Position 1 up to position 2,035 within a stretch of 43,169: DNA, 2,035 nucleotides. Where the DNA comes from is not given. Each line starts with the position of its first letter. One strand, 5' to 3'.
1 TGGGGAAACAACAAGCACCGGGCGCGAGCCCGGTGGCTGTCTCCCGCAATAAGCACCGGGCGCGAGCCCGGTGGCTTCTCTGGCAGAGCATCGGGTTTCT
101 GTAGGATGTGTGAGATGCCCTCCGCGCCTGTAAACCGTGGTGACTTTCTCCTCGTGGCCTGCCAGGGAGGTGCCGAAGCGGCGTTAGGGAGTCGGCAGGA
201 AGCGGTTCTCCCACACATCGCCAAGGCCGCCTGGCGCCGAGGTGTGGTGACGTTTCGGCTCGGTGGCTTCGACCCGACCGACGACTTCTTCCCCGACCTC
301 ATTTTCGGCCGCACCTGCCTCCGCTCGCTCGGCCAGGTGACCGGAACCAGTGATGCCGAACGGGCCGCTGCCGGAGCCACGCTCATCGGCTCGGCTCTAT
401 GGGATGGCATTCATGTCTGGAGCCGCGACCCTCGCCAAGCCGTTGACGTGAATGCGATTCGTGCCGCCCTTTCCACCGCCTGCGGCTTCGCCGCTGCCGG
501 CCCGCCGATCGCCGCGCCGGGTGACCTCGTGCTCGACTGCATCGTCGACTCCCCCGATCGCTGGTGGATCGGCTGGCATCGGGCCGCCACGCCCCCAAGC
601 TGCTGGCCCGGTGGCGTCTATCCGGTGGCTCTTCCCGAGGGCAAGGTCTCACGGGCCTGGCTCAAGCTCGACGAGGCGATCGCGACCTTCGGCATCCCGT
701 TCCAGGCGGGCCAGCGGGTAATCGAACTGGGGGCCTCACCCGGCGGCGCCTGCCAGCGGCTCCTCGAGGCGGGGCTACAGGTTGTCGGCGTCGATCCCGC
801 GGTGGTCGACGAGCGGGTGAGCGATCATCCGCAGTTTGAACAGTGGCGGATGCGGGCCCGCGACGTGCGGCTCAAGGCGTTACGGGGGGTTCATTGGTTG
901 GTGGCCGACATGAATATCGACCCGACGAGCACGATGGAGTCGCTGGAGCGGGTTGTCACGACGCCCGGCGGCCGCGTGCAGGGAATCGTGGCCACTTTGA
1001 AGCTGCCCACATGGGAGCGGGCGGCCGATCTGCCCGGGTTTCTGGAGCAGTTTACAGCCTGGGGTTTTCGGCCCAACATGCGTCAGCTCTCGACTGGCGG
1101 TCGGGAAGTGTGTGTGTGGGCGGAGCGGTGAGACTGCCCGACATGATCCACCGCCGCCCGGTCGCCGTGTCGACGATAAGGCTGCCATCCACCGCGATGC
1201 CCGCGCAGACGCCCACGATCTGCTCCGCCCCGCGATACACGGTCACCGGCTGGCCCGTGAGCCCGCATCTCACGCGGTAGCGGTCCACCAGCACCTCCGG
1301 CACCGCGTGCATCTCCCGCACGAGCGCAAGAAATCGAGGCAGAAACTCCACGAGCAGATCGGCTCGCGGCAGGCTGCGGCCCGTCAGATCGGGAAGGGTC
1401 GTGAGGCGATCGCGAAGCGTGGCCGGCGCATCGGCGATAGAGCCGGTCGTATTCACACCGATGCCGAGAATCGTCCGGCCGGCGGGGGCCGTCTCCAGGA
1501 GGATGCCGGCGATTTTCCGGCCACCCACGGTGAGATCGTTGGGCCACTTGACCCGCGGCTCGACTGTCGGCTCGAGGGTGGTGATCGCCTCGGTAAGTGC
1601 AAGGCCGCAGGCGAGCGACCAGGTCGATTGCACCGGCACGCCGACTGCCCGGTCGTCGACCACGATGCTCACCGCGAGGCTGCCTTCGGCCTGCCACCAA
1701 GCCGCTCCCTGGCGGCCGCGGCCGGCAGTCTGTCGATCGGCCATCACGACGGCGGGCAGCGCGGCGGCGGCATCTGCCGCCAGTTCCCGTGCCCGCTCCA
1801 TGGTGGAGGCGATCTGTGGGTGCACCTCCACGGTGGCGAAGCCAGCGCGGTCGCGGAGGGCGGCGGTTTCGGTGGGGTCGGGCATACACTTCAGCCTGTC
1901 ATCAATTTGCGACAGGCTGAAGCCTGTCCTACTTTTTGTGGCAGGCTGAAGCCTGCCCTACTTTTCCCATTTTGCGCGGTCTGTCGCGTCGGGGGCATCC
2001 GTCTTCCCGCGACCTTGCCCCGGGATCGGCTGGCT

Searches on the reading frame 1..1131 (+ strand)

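Call 54: search_protein_families(library=pfam, proteins=[window:1-1131:+], max_evalue=0.001)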
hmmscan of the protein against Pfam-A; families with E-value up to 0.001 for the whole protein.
window:1-1131:+ (376 aa): 1 family
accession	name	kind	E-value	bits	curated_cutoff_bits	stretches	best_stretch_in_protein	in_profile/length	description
PF01728.25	FtsJ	-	1.9e-11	44.6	24.1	1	216-309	2-104/181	FtsJ-like methyltransferase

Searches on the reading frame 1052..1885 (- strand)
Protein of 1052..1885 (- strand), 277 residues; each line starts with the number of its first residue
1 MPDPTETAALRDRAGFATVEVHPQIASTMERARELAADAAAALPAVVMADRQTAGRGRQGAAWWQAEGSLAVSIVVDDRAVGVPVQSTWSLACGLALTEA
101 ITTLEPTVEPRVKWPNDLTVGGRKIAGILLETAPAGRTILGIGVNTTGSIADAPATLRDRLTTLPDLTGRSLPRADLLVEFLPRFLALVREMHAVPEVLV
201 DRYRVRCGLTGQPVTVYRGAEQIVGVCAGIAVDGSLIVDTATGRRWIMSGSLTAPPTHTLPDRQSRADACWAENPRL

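Call 54: search_protein_families(library=pfam, proteins=[window:1052-1885:-], max_evalue=0.001)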
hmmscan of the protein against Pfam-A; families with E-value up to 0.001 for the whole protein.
window:1052-1885:- (277 aa): 2 families
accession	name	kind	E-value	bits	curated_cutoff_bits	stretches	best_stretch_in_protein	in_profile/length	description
PF03099.24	BPL_LplA_LipB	-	6.4e-18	65.4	21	1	24-138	4-122/133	Biotin/lipoate A/B protein ligase family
PF02237.23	BPL_C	-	1.9e-07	31.4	21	1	211-250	3-43/48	Biotin protein ligase C terminal domain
